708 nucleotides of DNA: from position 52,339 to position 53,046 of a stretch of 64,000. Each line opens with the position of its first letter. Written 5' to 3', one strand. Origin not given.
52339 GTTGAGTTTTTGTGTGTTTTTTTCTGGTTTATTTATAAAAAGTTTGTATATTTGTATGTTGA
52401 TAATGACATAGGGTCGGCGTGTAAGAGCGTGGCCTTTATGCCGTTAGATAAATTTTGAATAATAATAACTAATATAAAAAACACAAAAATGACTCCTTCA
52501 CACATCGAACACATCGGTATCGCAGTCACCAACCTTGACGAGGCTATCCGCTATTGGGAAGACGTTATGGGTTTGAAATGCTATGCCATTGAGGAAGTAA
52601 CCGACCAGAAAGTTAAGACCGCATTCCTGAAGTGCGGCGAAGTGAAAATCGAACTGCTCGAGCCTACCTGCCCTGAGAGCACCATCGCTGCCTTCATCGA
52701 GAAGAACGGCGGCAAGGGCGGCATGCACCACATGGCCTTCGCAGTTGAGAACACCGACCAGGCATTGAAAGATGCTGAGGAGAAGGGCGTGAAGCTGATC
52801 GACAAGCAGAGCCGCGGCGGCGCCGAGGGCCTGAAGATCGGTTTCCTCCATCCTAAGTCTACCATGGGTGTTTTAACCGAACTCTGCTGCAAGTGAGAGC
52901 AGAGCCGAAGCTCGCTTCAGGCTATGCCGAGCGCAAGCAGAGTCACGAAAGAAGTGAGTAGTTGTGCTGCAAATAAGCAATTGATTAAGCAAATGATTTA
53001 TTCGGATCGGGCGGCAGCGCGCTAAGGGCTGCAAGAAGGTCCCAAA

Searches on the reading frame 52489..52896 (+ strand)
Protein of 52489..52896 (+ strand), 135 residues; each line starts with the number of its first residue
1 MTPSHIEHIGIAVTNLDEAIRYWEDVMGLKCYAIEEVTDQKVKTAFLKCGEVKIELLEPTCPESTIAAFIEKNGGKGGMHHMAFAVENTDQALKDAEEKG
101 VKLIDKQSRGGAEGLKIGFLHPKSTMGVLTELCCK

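Call 3: search_protein_families(library=pfam, proteins=[window:52489-52896:+], max_evalue=0.01)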
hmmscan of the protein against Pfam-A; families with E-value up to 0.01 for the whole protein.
window:52489-52896:+ (135 aa): 3 families
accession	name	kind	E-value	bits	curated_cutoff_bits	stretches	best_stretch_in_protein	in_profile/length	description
PF13669.12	Glyoxalase_4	-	1.9e-24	86.5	27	1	8-119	2-109/109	Glyoxalase/Bleomycin resistance protein/Dioxygenase superfamily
PF00903.31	Glyoxalase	-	9.1e-16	58.8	20.6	1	6-117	2-109/121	Glyoxalase/Bleomycin resistance protein/Dioxygenase superfamily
PF13468.12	Glyoxalase_3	-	1.7e-05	25.4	25.1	1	7-114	2-110/176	Glyoxalase-like domain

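Call 15: find_encoding_contigs(protein=window:52489-52896:+, flank=10000, max_places=10)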
Protein window:52489-52896:+ (135 aa): 23 contigs read that carry it; 10 places shown.
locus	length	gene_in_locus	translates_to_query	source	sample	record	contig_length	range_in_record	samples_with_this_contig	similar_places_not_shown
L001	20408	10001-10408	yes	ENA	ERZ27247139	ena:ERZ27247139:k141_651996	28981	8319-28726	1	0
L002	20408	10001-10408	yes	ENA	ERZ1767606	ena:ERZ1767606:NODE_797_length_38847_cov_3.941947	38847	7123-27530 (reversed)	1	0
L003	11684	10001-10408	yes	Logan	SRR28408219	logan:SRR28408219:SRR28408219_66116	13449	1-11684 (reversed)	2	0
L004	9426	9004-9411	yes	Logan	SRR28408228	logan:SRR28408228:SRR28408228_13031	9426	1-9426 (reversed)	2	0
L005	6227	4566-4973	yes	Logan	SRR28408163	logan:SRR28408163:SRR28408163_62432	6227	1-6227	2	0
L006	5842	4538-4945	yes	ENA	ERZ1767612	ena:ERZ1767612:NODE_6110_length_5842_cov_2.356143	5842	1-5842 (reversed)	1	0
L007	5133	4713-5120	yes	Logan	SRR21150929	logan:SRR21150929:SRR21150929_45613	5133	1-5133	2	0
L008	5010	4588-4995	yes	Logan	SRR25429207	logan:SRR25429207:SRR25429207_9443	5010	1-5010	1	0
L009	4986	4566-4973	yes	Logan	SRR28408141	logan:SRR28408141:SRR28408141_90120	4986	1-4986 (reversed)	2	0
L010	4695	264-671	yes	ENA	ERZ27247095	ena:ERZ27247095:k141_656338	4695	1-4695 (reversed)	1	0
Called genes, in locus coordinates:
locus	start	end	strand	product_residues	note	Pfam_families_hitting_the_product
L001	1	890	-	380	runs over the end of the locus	PF00712:DNA_pol3_beta, PF02767:DNA_pol3_beta_2, PF02768:DNA_pol3_beta_3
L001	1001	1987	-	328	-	-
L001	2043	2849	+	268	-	PF14805:THDPS_N_2, PF00132:Hexapep (weak), PF14602:Hexapep_2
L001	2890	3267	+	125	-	-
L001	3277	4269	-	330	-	PF00892:EamA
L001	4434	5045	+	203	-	PF00440:TetR_N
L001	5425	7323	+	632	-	PF13292:DXP_synthase_N, PF00456:Transketolase_N (faint), PF00676:E1_dh (weak), PF02779:Transket_pyr, PF02780:Transketolase_C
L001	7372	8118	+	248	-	PF05635:23S_rRNA_IVP (faint)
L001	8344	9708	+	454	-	-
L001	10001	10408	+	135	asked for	PF00903:Glyoxalase, PF13468:Glyoxalase_3 (weak), PF13669:Glyoxalase_4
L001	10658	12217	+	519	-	PF01039:Carboxyl_trans, PF03255:ACCA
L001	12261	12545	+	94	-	-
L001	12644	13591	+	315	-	PF04277:OAD_gamma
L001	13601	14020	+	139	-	-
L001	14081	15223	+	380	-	PF03977:OAD_beta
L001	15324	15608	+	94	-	PF06961:DUF1294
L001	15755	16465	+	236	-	PF20772:TACO1_YebC_N, PF01709:Transcrip_reg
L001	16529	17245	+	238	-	-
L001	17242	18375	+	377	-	PF01757:Acyl_transf_3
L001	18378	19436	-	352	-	PF18948:DUF5692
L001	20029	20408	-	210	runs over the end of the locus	?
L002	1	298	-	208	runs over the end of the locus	-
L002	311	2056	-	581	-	PF03235:GmrSD_N, PF07510:GmrSD_C (weak)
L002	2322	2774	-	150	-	-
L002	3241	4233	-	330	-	PF00892:EamA, PF06027:SLC35F (weak), PF00892:EamA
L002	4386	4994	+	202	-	PF00440:TetR_N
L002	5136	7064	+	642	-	PF13292:DXP_synthase_N, PF00456:Transketolase_N (faint), PF00676:E1_dh (weak), PF02779:Transket_pyr, PF02780:Transketolase_C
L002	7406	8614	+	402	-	PF13306:LRR_5, PF13855:LRR_8 (faint), PF13306:LRR_5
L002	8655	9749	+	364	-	PF05593:RHS_repeat (faint)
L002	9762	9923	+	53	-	-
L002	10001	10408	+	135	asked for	PF00903:Glyoxalase, PF13468:Glyoxalase_3 (weak), PF13669:Glyoxalase_4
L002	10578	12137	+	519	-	PF01039:Carboxyl_trans, PF03255:ACCA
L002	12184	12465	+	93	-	-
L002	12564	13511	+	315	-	PF04277:OAD_gamma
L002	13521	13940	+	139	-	-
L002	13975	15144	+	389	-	PF03977:OAD_beta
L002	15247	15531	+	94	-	PF06961:DUF1294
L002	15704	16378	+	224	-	PF20772:TACO1_YebC_N, PF01709:Transcrip_reg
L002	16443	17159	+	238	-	-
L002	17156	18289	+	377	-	PF01757:Acyl_transf_3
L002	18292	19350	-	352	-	PF18948:DUF5692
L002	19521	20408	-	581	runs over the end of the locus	PF00916:Sulfate_transp, PF01740:STAS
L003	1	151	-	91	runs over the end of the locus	-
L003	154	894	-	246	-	-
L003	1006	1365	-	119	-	PF08797:HIRAN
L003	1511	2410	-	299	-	PF13280:WYL, PF25583:WCX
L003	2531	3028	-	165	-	-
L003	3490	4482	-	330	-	PF00892:EamA, PF06027:SLC35F (weak), PF00892:EamA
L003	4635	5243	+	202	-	PF00440:TetR_N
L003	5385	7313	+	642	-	PF13292:DXP_synthase_N, PF00456:Transketolase_N (faint), PF00676:E1_dh (weak), PF02779:Transket_pyr, PF02780:Transketolase_C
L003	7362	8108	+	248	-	PF05635:23S_rRNA_IVP (weak)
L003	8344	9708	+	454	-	-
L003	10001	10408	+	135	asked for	PF00903:Glyoxalase, PF13468:Glyoxalase_3 (weak), PF13669:Glyoxalase_4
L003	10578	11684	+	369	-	?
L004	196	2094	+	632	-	PF13292:DXP_synthase_N, PF00456:Transketolase_N (faint), PF00676:E1_dh (weak), PF02779:Transket_pyr, PF02780:Transketolase_C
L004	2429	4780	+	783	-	PF20720:nSTAND3 (weak), PF00004:AAA (faint), PF07728:AAA_5 (weak), PF28529:McrB_lid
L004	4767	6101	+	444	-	PF10117:McrBC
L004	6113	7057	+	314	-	PF13280:WYL (weak), PF25583:WCX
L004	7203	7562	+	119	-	PF08797:HIRAN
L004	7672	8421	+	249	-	-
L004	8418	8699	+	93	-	-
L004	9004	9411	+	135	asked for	PF00903:Glyoxalase, PF13468:Glyoxalase_3 (weak), PF13669:Glyoxalase_4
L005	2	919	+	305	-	?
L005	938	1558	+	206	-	-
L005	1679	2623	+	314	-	PF13280:WYL (weak), PF25583:WCX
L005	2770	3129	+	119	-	PF08797:HIRAN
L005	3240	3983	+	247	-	-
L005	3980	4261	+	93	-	-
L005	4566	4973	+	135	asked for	PF00903:Glyoxalase, PF13468:Glyoxalase_3 (weak), PF13669:Glyoxalase_4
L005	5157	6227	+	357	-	?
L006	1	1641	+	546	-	?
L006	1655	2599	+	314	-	PF13280:WYL (weak), PF25583:WCX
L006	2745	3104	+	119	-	PF08797:HIRAN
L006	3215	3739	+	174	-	-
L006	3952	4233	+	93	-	-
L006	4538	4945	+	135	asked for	PF00903:Glyoxalase, PF13468:Glyoxalase_3 (weak), PF13669:Glyoxalase_4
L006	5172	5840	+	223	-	?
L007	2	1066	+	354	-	?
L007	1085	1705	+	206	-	-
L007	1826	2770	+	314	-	PF13280:WYL (weak), PF25583:WCX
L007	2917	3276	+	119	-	PF08797:HIRAN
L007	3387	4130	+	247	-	-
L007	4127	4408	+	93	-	-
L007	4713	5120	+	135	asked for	PF00903:Glyoxalase, PF13468:Glyoxalase_3 (weak), PF13669:Glyoxalase_4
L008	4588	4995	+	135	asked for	PF00903:Glyoxalase, PF13468:Glyoxalase_3 (weak), PF13669:Glyoxalase_4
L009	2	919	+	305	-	?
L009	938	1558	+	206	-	-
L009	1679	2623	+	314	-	PF13280:WYL (weak), PF25583:WCX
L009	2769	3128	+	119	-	PF08797:HIRAN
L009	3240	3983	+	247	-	-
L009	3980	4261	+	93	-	-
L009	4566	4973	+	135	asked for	PF00903:Glyoxalase, PF13468:Glyoxalase_3 (weak), PF13669:Glyoxalase_4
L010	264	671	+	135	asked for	PF00903:Glyoxalase, PF13468:Glyoxalase_3 (weak), PF13669:Glyoxalase_4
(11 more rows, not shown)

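Call 58: search_protein_families(library=padloc, proteins=[L001:7372-8118:+, L001:8344-9708:+, L002:7406-8614:+, L002:8655-9749:+, L004:2429-4780:+, L004:4767-6101:+, L004:6113-7057:+, L004:7203-7562:+, L004:7672-8421:+, L002:311-2056:-], max_evalue=0.001)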
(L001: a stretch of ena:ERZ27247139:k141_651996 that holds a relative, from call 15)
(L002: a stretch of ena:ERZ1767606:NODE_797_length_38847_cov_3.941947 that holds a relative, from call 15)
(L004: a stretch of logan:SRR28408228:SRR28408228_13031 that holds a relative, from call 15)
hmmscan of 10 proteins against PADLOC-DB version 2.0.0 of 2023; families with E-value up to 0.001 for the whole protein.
L001:7372-8118:+ (248 aa): 0 families

L001:8344-9708:+ (454 aa): 0 families

L002:7406-8614:+ (402 aa): 0 families

L002:8655-9749:+ (364 aa): 0 families

L004:2429-4780:+ (783 aa): 8 families
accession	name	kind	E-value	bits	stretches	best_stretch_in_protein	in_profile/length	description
PDLC04021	PD-T4-1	-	4.8e-25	86.3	1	5-183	28-196/383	-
PDLC03547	REase_II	-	4.5e-15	53.2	2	374-457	256-343/585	Type II restriction enzyme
PDLC03448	REase_II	-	2.5e-14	50.4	2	577-684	615-728/857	Type II restriction enzyme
PDLC04140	mad8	-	3.8e-07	27.9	1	379-600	24-204/314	mads_8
PDLC04232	IetA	-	8.1e-06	23.5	1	379-415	113-149/330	-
PDLC05079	PDC-S73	-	6.1e-05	20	1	361-404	170-213/752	-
PDLC02196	IetA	-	8.8e-05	20.1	1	380-412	120-152/374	-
PDLC00268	PtuA1|PtuA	-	0.0008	16.9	0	371-494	13-129/411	AAA ATPase domain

L004:4767-6101:+ (444 aa): 0 families

L004:6113-7057:+ (314 aa): 3 families
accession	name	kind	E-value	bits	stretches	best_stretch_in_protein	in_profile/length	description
PDLC01652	WYL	-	1.7e-24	85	1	119-301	17-158/162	"CAS-I,CAS-II,CAS-III,CAS-IV,CAS-V,CAS-VI; associated_signaling"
PDLC01766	Cas3c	-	3.3e-16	56.7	1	114-311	129-319/1009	-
PDLC01457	WYL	-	2.4e-07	28.6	1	118-293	123-229/229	"CAS-I,CAS-II,CAS-III,CAS-IV,CAS-V,CAS-VI; associated_signaling"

L004:7203-7562:+ (119 aa): 5 families
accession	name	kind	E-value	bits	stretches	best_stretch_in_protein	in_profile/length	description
PDLC04352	PDC-M03B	-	2.3e-12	45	1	4-112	129-227/250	-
PDLC04349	PDC-M03B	-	9.8e-10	36.4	1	23-113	144-229/232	-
PDLC04347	PDC-M03B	-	3.4e-09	34.7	1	22-113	143-225/245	-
PDLC04348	PDC-M03B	-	1.6e-08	32.5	1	16-111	137-226/248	-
PDLC04351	PDC-M03B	-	3e-05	21.7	1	23-85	146-202/255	-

L004:7672-8421:+ (249 aa): 0 families

L002:311-2056:- (581 aa): 29 families (the best 25 are shown)
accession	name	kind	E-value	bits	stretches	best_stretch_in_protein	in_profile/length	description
PDLC02693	Orf5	-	2.5e-35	120.5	1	19-523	6-503/543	Orf5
PDLC04157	HEC-06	-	3e-34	116.6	1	1-266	1-258/558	-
PDLC04155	HEC-06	-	1.2e-33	114.5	1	3-261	4-257/562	-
PDLC02695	Orf5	-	1e-31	108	2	5-249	4-261/601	Orf5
PDLC04154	HEC-06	-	2.5e-31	107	1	3-527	6-529/569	-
PDLC02687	Orf5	-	1.5e-26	91.3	1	6-526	3-522/543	Orf5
PDLC02686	Orf5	-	6.2e-26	89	1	9-527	8-526/566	Orf5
PDLC02700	Orf5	-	2.4e-24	84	1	13-243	5-227/555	Orf5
PDLC02692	Orf5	-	1.1e-23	81.8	1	15-243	1-217/558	Orf5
PDLC02701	Orf5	-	3.7e-20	70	2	10-270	9-274/596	Orf5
PDLC02691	Orf5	-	1e-18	65.3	1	4-258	3-269/579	Orf5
PDLC02792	SspE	-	1.1e-17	61.7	2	8-113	10-123/771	SspE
PDLC02783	SspE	-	4.7e-17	59.5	1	5-113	8-128/793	SspE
PDLC02699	Orf5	-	1.9e-16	57.9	2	22-141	1-103/530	Orf5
PDLC02690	Orf5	-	3.1e-16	57.3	1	14-263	3-236/531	Orf5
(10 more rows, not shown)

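Call 59: search_protein_families(library=pfam, proteins=[L001:7372-8118:+, L001:8344-9708:+, L002:7406-8614:+, L002:8655-9749:+, L004:7672-8421:+, L004:8418-8699:+, L005:938-1558:+], max_evalue=0.001)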
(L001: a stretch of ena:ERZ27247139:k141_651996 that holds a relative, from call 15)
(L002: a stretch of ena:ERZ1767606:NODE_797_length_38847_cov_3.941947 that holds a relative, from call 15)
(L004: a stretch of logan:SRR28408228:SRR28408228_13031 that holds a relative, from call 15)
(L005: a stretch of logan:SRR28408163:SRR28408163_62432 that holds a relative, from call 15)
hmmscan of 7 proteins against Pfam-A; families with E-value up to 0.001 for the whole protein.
L001:7372-8118:+ (248 aa): 2 families
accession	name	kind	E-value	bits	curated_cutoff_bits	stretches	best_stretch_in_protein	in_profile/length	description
PF05635.17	23S_rRNA_IVP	-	1.7e-05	25.4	33.8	1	20-93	2-73/106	23S rRNA-intervening sequence protein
PF02183.23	HALZ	-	0.00041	20.9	28.1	0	214-246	6-41/43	Homeobox associated leucine zipper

L001:8344-9708:+ (454 aa): 0 families

L002:7406-8614:+ (402 aa): 2 families
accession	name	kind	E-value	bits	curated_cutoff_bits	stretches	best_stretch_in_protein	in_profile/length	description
PF13306.12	LRR_5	-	5.2e-52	175.5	27.7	2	22-132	15-123/127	BspA type Leucine rich repeat region (6 copies)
PF13855.12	LRR_8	-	9e-06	25.8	27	0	27-70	11-55/61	Leucine rich repeat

L002:8655-9749:+ (364 aa): 1 family
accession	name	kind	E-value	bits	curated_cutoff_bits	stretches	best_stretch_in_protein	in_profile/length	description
PF05593.20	RHS_repeat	-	1.3e-05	25.9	22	0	162-190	2-30/38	RHS Repeat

L004:7672-8421:+ (249 aa): 0 families

L004:8418-8699:+ (93 aa): 0 families

L005:938-1558:+ (206 aa): 0 families

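Call 105: find_related_loci(query=window:52489-52896:+, collection=metagenome_contigs, flank=10000)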
Query window:52489-52896:+ (135 aa) in metagenome_contigs; peptide patterns used: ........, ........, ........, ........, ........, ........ (x = any residue, [..] = any of these).
598 stretches matched a pattern; 411 encode a relative of the query (tblastn E <= 1e-3); the best 80 are kept; 80 distinct loci.
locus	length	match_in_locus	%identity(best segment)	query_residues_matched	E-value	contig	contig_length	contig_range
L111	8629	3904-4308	91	1-135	4e-84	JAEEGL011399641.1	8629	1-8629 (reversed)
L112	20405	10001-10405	93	1-135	2e-83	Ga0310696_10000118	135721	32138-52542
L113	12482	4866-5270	91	1-135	4e-83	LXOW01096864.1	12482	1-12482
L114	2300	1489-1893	91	1-135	2e-85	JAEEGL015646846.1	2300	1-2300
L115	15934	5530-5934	92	1-135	5e-83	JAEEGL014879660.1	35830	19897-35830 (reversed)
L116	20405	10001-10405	92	1-135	6e-83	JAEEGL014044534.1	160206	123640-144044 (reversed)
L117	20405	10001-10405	92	1-135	1e-82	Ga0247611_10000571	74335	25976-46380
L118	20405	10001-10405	92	1-135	1e-82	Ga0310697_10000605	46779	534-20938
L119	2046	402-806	90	1-135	7e-86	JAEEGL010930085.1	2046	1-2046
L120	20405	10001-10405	92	1-135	2e-82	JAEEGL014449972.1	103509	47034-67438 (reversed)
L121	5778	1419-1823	92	1-135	1e-82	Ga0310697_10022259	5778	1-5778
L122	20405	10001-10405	92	1-135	1e-82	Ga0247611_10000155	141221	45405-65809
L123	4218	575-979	91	1-135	1e-82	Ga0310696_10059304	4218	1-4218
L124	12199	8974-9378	92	1-135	1e-82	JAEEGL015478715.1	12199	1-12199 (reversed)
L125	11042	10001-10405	90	1-135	7e-83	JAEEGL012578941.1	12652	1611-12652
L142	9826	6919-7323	90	1-135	4e-81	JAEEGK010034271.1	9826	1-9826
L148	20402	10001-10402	90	1-134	8e-81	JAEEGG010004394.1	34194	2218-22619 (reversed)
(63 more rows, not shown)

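Call 111: search_protein_families(library=padloc, proteins=[L148:4757-5539:+, L148:6399-8546:+, L148:8497-9210:+, L142:4836-5942:+, L142:6009-6617:+, L142:3468-4412:+, L115:3776-5095:+, L115:1163-1912:-], max_evalue=0.001)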
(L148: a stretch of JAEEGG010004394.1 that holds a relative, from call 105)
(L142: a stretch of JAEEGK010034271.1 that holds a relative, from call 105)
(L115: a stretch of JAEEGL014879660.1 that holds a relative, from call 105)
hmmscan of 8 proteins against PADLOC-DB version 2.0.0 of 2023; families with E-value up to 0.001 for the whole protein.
L148:4757-5539:+ (260 aa): 0 families

L148:6399-8546:+ (715 aa): 0 families

L148:8497-9210:+ (237 aa): 0 families

L142:4836-5942:+ (368 aa): 0 families

L142:6009-6617:+ (202 aa): 0 families

L142:3468-4412:+ (314 aa): 0 families

L115:3776-5095:+ (439 aa): 4 families
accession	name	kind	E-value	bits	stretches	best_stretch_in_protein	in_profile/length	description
PDLC04985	PDC-S27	-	5.3e-46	155.5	1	2-434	5-454/484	-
PDLC04984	PDC-S27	-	7.4e-30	102.2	1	5-327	6-332/474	-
PDLC04791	PDC-S01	-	4.6e-06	23.6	1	4-149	2-127/395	-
PDLC04789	PDC-S01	-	1.3e-05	22.5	0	23-174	16-137/375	-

L115:1163-1912:- (249 aa): 0 families

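Call 112: search_protein_families(library=pfam, proteins=[L148:4757-5539:+, L148:6399-8546:+, L148:8497-9210:+, L142:4836-5942:+, L142:6009-6617:+, L142:3468-4412:+, L115:3776-5095:+, L115:1163-1912:-], max_evalue=0.001)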
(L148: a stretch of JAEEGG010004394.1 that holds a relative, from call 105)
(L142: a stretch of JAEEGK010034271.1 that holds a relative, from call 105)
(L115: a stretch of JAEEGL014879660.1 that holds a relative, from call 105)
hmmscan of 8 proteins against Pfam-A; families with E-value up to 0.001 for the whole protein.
L148:4757-5539:+ (260 aa): 0 families

L148:6399-8546:+ (715 aa): 3 families
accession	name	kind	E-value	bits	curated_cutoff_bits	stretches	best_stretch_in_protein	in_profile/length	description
PF13306.12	LRR_5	-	1.1e-34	119.6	27.7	1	86-196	5-112/127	BspA type Leucine rich repeat region (6 copies)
PF13855.12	LRR_8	-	1.3e-06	28.5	27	0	102-146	11-56/61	Leucine rich repeat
PF07719.23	TPR_2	-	1.8e-05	24.9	27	0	293-322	5-34/34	Tetratricopeptide repeat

L148:8497-9210:+ (237 aa): 0 families

L142:4836-5942:+ (368 aa): 3 families
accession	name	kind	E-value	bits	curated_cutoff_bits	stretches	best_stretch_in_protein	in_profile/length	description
PF02627.25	CMD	-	9.8e-13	48.4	23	1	150-212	6-66/84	Carboxymuconolactone decarboxylase family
PF07883.17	Cupin_2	-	1.8e-09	37.6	27.2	1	275-335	3-61/70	Cupin domain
PF00190.28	Cupin_1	-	0.00057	19.9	22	0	272-334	35-103/151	Cupin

L142:6009-6617:+ (202 aa): 1 family
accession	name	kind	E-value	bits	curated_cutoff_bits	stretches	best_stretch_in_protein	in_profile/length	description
PF12682.12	Flavodoxin_4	-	3.7e-23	82.2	24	1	59-200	11-153/155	Flavodoxin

L142:3468-4412:+ (314 aa): 1 family
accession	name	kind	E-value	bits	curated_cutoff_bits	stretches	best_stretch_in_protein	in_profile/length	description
PF20329.3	DUF6624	-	0.00061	19.8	27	0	227-302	86-160/173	Family of unknown function (DUF6624)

L115:3776-5095:+ (439 aa): 5 families
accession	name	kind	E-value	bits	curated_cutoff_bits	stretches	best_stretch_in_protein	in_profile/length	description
PF01637.24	ATPase_2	-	2.4e-16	60.7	33.2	1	3-208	1-224/225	ATPase domain predominantly from Archaea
PF03008.20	DUF234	-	1.6e-12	48.2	22.5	1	317-402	1-91/100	Archaea bacterial proteins of unknown function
PF13401.12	AAA_22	-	6.5e-09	36.6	27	1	24-142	5-123/130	AAA domain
PF13635.12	DUF4143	-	7.5e-07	29.5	28.1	1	275-400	46-159/160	Domain of unknown function (DUF4143)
PF13173.12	AAA_14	-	7.9e-07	29.6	27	1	26-149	4-105/129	AAA domain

L115:1163-1912:- (249 aa): 2 families
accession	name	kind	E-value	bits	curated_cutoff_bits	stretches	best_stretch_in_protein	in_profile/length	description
PF22296.2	bAvd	-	6.4e-06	27.1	40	1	141-242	7-106/107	bAvd-like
PF05635.17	23S_rRNA_IVP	-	1.4e-05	25.7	33.8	1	133-236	1-104/106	23S rRNA-intervening sequence protein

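Call 113: search_solved_structures(query=L006:1-1638:+, max_evalue=0.001)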
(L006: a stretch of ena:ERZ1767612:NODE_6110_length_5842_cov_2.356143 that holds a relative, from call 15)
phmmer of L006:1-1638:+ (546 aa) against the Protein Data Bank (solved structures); distinct sequences matched with E-value up to 0.001: 0.

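Call 114: search_solved_structures(query=L001:8344-9705:+, max_evalue=0.001)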
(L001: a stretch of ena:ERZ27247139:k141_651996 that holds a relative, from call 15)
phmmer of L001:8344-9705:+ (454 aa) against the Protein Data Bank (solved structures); distinct sequences matched with E-value up to 0.001: 0.
